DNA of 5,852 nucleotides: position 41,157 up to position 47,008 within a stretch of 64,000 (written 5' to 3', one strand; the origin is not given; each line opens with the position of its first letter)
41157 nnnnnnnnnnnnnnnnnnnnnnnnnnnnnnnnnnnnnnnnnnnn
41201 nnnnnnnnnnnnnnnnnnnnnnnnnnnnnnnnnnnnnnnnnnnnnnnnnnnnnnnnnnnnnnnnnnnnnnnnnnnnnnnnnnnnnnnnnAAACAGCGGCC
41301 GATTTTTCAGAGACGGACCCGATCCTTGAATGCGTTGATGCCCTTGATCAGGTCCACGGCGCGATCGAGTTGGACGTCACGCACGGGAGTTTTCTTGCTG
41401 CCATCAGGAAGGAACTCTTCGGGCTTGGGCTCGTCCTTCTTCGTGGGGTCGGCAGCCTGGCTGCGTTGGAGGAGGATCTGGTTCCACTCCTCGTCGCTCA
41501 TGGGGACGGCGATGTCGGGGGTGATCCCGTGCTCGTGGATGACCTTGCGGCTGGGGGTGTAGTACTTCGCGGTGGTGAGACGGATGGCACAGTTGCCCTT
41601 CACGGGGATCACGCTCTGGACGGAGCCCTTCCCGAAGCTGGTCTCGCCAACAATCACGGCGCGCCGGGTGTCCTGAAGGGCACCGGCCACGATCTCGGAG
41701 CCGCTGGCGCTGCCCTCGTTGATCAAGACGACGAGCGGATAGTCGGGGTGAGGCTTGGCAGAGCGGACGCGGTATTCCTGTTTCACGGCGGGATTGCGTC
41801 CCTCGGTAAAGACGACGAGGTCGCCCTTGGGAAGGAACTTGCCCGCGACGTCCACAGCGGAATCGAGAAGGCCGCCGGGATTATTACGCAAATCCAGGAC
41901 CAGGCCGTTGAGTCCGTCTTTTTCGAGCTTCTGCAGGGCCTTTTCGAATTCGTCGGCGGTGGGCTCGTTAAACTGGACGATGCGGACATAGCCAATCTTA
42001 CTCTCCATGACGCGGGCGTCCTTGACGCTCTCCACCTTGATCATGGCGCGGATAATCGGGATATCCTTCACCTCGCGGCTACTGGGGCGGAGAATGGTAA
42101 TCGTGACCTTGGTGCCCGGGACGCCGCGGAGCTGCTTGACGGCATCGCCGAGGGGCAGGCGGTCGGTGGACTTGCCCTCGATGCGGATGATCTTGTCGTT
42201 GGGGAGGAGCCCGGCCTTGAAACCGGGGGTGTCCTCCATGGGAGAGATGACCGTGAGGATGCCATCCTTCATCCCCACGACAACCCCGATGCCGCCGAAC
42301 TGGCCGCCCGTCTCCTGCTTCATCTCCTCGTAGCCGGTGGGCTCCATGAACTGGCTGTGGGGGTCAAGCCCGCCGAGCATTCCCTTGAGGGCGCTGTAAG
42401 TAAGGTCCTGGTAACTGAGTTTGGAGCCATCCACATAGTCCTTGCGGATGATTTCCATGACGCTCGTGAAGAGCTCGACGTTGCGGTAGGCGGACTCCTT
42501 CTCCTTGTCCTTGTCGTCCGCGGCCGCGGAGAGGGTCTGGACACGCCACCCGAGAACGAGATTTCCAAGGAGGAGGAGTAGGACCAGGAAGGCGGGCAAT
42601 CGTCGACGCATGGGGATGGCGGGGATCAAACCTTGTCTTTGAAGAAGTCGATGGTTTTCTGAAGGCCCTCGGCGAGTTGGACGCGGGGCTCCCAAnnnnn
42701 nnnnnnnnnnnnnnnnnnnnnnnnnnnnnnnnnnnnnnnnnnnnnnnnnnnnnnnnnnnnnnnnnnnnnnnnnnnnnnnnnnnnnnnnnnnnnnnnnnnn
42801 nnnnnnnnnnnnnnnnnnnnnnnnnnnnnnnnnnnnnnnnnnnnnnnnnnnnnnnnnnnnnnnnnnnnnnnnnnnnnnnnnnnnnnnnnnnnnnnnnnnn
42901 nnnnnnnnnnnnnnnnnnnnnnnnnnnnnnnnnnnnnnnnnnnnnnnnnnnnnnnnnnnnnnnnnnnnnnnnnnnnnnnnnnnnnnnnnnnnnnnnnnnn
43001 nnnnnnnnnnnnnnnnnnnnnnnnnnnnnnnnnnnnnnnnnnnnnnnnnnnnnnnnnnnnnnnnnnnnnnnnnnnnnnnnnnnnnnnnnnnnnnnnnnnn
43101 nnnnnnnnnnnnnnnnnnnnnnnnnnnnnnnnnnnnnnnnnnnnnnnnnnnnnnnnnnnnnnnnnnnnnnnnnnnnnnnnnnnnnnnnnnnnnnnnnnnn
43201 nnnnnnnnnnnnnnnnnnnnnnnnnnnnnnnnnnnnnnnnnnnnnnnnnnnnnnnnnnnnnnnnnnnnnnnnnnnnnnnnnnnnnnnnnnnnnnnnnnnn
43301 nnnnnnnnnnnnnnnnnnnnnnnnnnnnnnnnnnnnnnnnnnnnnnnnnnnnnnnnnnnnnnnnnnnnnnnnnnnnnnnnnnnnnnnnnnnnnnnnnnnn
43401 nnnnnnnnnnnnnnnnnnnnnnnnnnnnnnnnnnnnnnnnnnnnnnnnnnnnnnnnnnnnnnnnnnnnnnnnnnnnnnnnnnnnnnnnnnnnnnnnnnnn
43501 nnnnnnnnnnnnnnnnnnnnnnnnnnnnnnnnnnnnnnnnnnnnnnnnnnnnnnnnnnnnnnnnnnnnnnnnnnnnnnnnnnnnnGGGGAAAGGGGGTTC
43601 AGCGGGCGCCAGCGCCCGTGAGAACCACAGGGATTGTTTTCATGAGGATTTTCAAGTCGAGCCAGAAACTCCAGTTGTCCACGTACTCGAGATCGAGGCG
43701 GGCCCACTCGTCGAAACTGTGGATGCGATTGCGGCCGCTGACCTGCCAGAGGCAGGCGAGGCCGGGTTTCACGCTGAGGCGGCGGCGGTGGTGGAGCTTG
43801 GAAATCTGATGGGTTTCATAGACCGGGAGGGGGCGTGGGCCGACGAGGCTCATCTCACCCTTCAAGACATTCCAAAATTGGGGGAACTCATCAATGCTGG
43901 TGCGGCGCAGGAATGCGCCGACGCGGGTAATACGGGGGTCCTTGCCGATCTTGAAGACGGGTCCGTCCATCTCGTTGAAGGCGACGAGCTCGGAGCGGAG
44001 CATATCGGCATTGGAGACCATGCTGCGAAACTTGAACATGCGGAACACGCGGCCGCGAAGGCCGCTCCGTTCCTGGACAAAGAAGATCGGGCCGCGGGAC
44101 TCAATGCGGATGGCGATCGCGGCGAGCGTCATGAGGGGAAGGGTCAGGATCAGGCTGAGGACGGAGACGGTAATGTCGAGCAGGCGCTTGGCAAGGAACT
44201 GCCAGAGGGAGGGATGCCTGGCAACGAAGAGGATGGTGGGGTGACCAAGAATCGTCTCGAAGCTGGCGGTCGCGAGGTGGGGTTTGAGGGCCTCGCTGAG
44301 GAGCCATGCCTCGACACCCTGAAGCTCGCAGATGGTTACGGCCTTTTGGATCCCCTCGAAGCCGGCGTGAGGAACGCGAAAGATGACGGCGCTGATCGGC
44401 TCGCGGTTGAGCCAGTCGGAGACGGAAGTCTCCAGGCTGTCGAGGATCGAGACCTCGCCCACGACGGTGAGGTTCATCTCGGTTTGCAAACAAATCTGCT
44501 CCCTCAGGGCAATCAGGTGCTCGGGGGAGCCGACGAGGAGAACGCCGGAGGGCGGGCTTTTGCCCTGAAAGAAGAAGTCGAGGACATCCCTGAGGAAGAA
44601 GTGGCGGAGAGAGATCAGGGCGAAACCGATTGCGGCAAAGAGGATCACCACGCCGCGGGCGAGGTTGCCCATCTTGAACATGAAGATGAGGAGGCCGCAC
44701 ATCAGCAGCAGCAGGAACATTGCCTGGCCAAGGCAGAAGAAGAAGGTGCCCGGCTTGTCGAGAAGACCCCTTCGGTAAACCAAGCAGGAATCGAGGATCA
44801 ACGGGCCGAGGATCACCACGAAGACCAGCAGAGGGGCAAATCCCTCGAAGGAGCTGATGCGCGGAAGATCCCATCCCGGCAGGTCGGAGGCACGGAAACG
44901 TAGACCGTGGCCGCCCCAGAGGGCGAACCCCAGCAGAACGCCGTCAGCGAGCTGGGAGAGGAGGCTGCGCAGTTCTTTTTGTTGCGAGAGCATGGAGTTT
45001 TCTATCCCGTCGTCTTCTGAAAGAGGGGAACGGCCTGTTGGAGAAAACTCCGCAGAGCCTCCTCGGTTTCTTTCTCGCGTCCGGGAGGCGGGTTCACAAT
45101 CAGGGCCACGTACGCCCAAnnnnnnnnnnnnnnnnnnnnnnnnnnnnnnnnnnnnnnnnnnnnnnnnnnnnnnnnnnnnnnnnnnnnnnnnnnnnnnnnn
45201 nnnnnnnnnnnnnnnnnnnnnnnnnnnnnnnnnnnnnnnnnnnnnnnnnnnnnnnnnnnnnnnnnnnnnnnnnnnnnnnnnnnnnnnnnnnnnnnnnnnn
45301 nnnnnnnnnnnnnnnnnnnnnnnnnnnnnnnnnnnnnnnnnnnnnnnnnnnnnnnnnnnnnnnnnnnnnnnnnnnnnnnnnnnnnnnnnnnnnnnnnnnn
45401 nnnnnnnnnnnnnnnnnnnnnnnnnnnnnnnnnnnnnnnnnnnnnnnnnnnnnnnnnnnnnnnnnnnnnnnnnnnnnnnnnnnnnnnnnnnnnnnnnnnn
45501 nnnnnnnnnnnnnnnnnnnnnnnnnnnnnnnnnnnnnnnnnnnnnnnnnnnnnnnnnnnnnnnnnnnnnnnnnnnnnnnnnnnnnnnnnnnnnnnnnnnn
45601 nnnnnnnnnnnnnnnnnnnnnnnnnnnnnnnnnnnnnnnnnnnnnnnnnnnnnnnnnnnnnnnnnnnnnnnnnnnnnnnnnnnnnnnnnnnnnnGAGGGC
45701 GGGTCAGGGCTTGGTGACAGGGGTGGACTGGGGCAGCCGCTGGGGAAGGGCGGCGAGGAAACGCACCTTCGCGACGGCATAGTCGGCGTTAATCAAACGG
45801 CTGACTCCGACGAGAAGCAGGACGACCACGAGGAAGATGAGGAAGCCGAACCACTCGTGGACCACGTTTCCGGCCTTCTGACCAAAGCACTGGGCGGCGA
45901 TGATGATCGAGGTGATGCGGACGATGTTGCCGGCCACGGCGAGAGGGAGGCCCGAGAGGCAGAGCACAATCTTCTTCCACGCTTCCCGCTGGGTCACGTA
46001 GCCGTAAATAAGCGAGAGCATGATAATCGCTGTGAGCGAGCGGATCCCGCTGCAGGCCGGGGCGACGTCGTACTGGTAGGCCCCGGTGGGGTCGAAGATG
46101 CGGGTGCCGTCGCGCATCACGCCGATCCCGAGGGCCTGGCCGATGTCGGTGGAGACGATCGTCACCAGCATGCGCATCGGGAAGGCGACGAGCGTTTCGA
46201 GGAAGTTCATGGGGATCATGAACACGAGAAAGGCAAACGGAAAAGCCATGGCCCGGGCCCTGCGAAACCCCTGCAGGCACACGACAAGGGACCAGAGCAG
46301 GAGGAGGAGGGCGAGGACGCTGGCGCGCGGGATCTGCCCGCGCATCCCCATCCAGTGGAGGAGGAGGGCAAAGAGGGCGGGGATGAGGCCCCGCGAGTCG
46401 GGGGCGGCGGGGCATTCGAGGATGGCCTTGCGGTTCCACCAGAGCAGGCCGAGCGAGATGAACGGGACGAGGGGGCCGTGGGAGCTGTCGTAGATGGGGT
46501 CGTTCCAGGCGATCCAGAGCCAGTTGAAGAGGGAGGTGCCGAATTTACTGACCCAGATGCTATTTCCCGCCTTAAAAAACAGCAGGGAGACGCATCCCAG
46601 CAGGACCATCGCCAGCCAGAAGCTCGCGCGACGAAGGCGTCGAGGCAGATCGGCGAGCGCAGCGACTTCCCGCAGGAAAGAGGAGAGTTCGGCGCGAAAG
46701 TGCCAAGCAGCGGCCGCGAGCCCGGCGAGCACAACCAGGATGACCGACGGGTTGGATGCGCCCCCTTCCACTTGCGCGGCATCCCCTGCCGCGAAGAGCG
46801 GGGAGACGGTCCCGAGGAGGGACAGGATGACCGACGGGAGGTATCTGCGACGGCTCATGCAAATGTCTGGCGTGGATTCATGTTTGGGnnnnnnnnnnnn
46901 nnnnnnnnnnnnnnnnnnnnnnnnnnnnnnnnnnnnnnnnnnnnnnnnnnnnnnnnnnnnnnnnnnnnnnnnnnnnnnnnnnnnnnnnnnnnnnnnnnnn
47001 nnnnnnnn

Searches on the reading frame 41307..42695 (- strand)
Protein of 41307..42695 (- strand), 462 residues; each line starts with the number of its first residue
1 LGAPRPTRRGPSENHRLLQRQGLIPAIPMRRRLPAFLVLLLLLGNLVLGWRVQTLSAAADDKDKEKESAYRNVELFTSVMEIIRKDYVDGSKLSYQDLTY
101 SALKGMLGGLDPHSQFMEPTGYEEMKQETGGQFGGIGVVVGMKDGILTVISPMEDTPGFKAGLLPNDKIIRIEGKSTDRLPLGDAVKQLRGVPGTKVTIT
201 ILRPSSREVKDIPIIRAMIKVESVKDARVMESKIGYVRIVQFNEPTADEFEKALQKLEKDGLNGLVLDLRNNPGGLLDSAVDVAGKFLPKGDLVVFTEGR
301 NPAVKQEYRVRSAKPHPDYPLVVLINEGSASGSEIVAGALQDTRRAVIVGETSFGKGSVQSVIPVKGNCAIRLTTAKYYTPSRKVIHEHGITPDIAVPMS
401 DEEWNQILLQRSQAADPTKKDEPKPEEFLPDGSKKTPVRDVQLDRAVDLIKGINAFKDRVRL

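Call 6: search_protein_families(library=pfam, proteins=[window:41307-42695:-], max_evalue=0.01)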
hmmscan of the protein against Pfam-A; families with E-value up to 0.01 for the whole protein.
window:41307-42695:- (462 aa): 5 families
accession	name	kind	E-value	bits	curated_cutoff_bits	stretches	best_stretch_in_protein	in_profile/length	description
PF03572.23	Peptidase_S41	-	1.6e-56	190.9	24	1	233-397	1-165/165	Peptidase family S41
PF13180.12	PDZ_2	-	8.1e-09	36.1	27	1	134-208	1-74/80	PDZ domain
PF00595.29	PDZ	-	2.9e-07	31.2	23.2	1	130-202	8-81/81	PDZ domain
PF17820.7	PDZ_6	-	9.6e-07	28.9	27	1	149-203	2-54/54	PDZ domain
PF22694.1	CtpB_N-like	-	0.00034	21.5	27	1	57-118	22-82/85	Activating protease CtpB N-terminal domain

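Call 7: search_protein_families(library=ncbifam, proteins=[window:41307-42695:-], max_evalue=0.001)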
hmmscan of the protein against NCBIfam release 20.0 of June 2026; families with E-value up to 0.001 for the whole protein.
window:41307-42695:- (462 aa): 11 families
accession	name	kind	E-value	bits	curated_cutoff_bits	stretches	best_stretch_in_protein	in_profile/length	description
TIGR03900.1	prc_long_Delta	hypoth_equivalog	1.4e-108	364.2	660.95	1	77-409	84-417/973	MXAN_5808 family serine peptidase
TIGR00225.1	prc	subfamily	6.9e-102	340.9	218.6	1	93-406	9-322/335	C-terminal processing peptidase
NF045590.1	Cterm_S41_CtpC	exception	2.2e-90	303.5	665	1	81-415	63-396/418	carboxyl-terminal processing protease CtpC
NF045588.1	Cterm_S41_CtpA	exception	7.3e-86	288.6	625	1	83-407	60-386/401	carboxyl-terminal processing protease CtpA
NF052377.1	lmo1851_S41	exception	6.8e-84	282.2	725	1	35-402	6-372/468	lmo1851 family serine protease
NF045589.1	Cterm_S41_CtpB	exception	1.9e-79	267.3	633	1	94-410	76-393/416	carboxyl-terminal processing protease CtpB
NF045591.1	Cterm_S41_CtpZ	exception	4.3e-70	236.5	525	1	92-399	68-376/403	carboxyl-terminal processing protease CtpZ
NF051464.1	tail_spec_CT441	exception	3.3e-56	191.3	700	1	93-400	206-528/645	tail-specific protease Tsp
NF008388.1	PRK11186.1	exception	7.2e-41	140.3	825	1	100-402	212-531/663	carboxy terminal-processing peptidase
NF033424.1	chlamy_CPAF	equivalog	1.4e-16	60.2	250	2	310-404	444-545/564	protease-like activity factor CPAF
NF058627.1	S41_Gfo1087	equivalog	5.5e-12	45.3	455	1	229-290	219-280/489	GFO_1087 family putative carboxy terminal peptidase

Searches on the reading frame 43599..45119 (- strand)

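Call 6: search_protein_families(library=pfam, proteins=[window:43599-45119:-], max_evalue=0.01)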
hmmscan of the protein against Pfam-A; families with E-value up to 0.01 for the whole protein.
window:43599-45119:- (506 aa): 1 family
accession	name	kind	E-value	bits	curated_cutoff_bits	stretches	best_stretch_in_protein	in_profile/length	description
PF02397.22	Bac_transf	-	8.7e-69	231.1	27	1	311-500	1-178/179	Bacterial sugar transferase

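Call 7: search_protein_families(library=ncbifam, proteins=[window:43599-45119:-], max_evalue=0.001)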
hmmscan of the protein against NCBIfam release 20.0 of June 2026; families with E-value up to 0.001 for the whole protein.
window:43599-45119:- (506 aa): 10 families
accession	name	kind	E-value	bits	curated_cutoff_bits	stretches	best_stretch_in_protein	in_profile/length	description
TIGR03025.1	EPS_sugtrans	subfamily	1e-108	364.4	295.55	1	89-506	26-445/445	exopolysaccharide biosynthesis polyprenyl glycosylphosphotransferase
NF041877.1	EPS_EpsZ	equivalog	5.9e-84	282.3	800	1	255-505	210-458/459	exopolysaccharide biosynthesis polyisoprenyl-phosphate hexose-1-phosphate transferase EpsZ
TIGR03023.1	WcaJ_sugtrans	equivalog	1.9e-83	281.3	410.75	1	61-505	5-452/453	undecaprenyl-phosphate glucose phosphotransferase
TIGR03022.1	WbaP_sugtrans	subfamily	1.8e-73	248.3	403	1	133-506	70-456/456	undecaprenyl-phosphate galactose phosphotransferase WbaP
NF052601.1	undeca_RfbP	equivalog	1.2e-61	208.1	330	1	307-501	41-237/244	undecaprenyl-phosphate galactose phosphotransferase family protein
TIGR03013.1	EpsB_2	subfamily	1.2e-52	179.5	393.35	1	114-506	51-443/443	TIGR03013 family XrtA/PEP-CTERM system glycosyltransferase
NF011751.0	PRK15204.1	equivalog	4.7e-43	147.5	907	1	310-505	279-475/476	undecaprenyl-phosphate galactose phosphotransferase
NF007518.0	PRK10124.1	equivalog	2.1e-41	142.2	684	1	286-496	249-454/464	undecaprenyl-phosphate glucose phosphotransferase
NF050817.1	PolSacchBiosHfsE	equivalog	6.8e-40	137.2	750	1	307-501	268-461/467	polysaccharide biosynthesis protein HfsE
NF045514.1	glycotran_HepC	equivalog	4.9e-26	91.4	140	1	306-437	112-218/220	heterocyst development glycosyltransferase HepC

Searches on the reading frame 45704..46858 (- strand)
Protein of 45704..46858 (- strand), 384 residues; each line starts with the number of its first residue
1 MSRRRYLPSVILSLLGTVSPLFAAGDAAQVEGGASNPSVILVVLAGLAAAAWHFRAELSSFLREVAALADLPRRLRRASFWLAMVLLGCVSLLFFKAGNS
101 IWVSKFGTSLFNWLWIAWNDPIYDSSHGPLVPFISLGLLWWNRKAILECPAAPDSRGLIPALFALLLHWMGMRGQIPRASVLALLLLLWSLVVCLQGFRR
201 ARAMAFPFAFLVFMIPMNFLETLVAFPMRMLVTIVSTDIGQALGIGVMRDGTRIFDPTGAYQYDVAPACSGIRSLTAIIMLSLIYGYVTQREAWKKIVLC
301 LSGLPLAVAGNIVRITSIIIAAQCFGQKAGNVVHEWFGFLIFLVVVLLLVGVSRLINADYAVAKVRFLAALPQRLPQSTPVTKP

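Call 6: search_protein_families(library=pfam, proteins=[window:45704-46858:-], max_evalue=0.01)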
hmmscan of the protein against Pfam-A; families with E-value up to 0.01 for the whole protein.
window:45704-46858:- (384 aa): 1 family
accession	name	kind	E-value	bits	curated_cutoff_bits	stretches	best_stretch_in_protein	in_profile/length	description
PF09721.15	Exosortase_EpsH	-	1.5e-53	182.3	25.7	1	106-354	8-252/254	Transmembrane exosortase (Exosortase_EpsH)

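Call 7: search_protein_families(library=ncbifam, proteins=[window:45704-46858:-], max_evalue=0.001)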
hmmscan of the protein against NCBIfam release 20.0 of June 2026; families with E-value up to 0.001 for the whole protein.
window:45704-46858:- (384 aa): 19 families
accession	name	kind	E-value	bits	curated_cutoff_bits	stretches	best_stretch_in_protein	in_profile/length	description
TIGR03109.2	exosort_XrtA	exception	8.5e-44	149.9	208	1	109-355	17-258/261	exosortase A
TIGR02602.1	8TM_EpsH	subfamily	1.9e-41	142.1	105.55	1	118-351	5-235/241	exosortase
TIGR04152.1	exosort_VPLPA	exception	1.1e-40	140.2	400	1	117-356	4-242/486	VPLPA-CTERM-specific exosortase XrtD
NF038142.1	exosort_XrtW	exception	8.4e-35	120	425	1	109-356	18-265/494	exosortase W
NF035943.2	exosort_XrtV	exception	1.4e-32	113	313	1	125-357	33-267/270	exosortase V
TIGR03113.1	exosort_XrtB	exception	3e-29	102.5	275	1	123-357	27-265/268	exosortase B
TIGR04178.1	exo_archaeo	signature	2.2e-20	72.8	23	1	264-356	2-95/97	exosortase/archaeosortase family protein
TIGR04151.1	exosort_VPDSG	exception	4.5e-17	62.4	300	1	103-338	38-281/306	VPDSG-CTERM-specific exosortase XrtC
TIGR03762.1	archaeo_artC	exception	2.5e-10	40.7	100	1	208-348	123-267/274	archaeosortase C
TIGR04476.1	exosort_XrtN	exception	4.8e-10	39.1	200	1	109-348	35-238/406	exosortase N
TIGR04156.1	cyanoexo_CrtB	exception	1.3e-09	38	300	1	137-358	49-269/280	cyanoexosortase B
NF033770.1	exosort_XrtT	exception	4.4e-09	35.4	250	1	112-354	17-265/472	exosortase T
NF033464.1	cyanoexo_CrtC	exception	2.9e-08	33.6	225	1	132-348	42-266/278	cyanoexosortase C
NF033767.0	exosort_XrtS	exception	4.4e-08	33.2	145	1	264-347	62-145/155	exosortase S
TIGR03110.1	exosort_Gpos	exception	2.8e-07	30.6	102.75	1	183-349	4-171/187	exosortase family protein XrtG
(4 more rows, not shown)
